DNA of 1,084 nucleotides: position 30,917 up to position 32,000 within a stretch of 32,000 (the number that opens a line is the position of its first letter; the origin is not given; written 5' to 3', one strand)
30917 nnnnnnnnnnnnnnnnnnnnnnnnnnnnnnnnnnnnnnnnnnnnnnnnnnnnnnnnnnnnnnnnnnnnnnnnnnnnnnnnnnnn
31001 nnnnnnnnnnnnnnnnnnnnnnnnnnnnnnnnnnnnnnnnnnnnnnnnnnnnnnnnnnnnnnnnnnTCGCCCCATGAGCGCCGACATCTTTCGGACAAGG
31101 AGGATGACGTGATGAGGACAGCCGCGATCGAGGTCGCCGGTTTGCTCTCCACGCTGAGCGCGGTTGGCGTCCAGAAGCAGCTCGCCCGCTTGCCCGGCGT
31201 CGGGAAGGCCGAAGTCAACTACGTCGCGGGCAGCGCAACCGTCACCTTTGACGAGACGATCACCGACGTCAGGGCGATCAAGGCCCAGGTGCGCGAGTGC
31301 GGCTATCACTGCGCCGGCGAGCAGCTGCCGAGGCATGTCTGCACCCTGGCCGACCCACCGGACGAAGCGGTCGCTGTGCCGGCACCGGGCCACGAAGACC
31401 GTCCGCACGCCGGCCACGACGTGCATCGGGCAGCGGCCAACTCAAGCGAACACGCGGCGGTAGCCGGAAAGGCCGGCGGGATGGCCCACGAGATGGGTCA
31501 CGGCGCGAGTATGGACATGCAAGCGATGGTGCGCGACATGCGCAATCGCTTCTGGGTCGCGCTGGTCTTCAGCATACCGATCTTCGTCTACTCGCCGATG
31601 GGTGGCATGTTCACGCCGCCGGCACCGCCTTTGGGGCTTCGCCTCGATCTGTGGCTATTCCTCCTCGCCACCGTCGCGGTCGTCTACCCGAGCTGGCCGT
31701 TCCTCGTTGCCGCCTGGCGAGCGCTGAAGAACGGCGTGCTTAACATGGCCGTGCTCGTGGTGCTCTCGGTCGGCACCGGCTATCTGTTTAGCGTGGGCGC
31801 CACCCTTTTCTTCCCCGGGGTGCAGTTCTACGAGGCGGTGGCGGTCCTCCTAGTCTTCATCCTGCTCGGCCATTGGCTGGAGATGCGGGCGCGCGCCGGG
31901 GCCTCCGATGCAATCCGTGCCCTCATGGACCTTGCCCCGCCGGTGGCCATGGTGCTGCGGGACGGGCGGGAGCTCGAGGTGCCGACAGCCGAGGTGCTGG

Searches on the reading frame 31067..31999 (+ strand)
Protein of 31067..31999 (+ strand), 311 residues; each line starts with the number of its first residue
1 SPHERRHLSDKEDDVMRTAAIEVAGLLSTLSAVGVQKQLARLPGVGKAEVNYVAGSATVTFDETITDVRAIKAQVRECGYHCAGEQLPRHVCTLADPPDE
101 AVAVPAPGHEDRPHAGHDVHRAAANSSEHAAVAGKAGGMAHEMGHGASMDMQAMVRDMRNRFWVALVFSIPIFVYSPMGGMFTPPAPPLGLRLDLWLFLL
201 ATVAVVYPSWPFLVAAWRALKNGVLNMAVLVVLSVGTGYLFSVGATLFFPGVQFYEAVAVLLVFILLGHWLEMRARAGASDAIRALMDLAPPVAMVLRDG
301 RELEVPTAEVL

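Call 8: search_protein_families(library=pfam, proteins=[window:31067-31999:+], max_evalue=0.01)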
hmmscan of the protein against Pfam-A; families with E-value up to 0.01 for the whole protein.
window:31067-31999:+ (311 aa): 2 families
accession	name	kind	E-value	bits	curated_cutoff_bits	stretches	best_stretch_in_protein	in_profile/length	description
PF00403.32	HMA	-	2.2e-12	47.6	24.8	1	23-81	4-62/62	Heavy-metal-associated domain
PF19991.5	HMA_2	-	0.0095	16.3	30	0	34-75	34-75/154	Heavy metal associated domain 2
